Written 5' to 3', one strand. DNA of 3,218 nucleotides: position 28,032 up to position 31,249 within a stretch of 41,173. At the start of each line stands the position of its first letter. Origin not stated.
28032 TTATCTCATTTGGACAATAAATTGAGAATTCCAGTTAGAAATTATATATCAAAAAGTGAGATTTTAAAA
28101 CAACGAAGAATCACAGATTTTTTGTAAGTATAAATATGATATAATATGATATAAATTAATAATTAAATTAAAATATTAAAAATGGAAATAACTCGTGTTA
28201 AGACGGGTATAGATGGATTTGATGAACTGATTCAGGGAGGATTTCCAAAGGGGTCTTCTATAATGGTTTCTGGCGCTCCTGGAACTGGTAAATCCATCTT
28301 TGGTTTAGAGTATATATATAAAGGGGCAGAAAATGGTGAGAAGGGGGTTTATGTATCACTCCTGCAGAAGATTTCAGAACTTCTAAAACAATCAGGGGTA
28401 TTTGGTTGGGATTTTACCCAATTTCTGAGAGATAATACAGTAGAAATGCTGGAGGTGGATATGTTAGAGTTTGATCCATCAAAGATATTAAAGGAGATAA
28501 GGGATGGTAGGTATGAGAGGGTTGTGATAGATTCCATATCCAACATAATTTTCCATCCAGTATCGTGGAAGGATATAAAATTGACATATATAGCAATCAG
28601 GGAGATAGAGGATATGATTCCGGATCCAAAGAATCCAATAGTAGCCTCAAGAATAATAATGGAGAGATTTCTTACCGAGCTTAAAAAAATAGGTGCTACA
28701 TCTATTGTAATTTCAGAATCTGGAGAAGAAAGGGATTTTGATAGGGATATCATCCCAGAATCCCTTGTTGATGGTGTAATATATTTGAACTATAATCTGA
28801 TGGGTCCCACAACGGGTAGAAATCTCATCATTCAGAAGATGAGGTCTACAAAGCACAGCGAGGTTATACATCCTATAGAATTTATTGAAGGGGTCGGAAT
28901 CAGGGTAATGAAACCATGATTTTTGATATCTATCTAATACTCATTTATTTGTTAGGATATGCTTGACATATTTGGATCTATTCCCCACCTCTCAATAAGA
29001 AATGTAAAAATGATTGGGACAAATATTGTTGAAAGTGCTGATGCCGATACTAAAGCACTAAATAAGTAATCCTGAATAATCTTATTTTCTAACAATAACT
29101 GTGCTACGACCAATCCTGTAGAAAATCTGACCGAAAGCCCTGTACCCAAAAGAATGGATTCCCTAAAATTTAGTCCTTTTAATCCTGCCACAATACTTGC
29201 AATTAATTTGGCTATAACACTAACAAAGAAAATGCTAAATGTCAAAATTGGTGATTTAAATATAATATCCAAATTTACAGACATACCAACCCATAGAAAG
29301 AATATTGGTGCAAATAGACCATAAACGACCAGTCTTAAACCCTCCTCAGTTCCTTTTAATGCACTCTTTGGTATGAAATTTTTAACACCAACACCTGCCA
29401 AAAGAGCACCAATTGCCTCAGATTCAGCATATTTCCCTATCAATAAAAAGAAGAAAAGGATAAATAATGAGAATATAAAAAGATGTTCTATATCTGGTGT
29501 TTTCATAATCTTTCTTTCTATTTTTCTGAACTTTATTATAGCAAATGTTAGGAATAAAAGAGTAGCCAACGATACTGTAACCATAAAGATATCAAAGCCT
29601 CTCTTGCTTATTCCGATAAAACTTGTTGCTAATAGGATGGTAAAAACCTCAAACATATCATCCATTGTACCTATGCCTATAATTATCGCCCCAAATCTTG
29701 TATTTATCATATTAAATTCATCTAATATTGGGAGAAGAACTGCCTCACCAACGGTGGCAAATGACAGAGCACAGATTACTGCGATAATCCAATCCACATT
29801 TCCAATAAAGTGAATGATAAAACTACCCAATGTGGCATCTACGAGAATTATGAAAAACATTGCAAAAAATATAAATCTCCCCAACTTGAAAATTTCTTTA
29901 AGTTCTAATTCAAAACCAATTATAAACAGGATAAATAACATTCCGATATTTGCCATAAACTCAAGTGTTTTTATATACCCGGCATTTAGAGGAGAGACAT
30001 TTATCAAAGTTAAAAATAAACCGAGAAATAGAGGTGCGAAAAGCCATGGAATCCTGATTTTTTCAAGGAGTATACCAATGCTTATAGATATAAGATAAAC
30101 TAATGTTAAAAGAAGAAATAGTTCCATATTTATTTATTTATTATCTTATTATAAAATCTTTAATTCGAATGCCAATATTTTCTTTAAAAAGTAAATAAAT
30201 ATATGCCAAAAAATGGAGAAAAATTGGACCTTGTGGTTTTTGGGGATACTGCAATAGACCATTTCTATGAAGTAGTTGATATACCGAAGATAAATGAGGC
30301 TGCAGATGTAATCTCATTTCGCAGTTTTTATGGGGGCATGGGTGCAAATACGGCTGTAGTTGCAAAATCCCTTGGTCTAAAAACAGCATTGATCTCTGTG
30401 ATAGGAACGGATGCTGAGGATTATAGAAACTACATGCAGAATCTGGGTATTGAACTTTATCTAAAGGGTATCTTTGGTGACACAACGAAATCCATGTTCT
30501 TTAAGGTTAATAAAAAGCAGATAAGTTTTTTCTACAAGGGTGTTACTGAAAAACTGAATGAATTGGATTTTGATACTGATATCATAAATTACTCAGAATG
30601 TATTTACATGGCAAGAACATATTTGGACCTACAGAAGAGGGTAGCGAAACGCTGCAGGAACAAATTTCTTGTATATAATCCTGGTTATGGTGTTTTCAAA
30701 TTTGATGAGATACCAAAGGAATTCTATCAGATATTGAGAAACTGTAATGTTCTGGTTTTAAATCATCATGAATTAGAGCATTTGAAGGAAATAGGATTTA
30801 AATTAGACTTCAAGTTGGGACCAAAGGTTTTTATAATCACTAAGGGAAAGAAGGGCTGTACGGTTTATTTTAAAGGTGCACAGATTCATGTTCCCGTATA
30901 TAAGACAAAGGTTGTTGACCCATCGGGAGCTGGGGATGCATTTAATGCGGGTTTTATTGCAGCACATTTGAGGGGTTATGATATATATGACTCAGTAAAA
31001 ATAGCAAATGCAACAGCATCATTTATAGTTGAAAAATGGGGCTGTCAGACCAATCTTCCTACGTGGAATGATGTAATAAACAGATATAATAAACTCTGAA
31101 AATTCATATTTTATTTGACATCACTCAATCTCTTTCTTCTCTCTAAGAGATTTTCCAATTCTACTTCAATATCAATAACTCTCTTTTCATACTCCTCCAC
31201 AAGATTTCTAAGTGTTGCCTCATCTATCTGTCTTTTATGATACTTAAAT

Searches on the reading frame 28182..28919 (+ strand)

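Call 34: search_protein_families(library=pfam, proteins=[window:28182-28919:+], max_evalue=0.0001)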
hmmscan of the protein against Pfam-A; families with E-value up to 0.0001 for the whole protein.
window:28182-28919:+ (245 aa): 2 families
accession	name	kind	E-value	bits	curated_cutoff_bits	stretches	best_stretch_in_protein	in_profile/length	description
PF06745.19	ATPase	-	2.8e-45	154.9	26.6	1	6-244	1-228/231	KaiC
PF13481.12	AAA_25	-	9e-05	22.6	27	0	14-49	23-58/195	AAA domain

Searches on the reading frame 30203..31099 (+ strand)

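Call 35: search_protein_families(library=pfam, proteins=[window:30203-31099:+], max_evalue=0.0001)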
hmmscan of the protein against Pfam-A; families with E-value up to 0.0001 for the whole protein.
window:30203-31099:+ (298 aa): 1 family
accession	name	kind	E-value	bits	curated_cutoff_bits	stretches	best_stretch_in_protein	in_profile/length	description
PF00294.29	PfkB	-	1.5e-42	146.4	25.8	1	9-287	3-301/302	pfkB family carbohydrate kinase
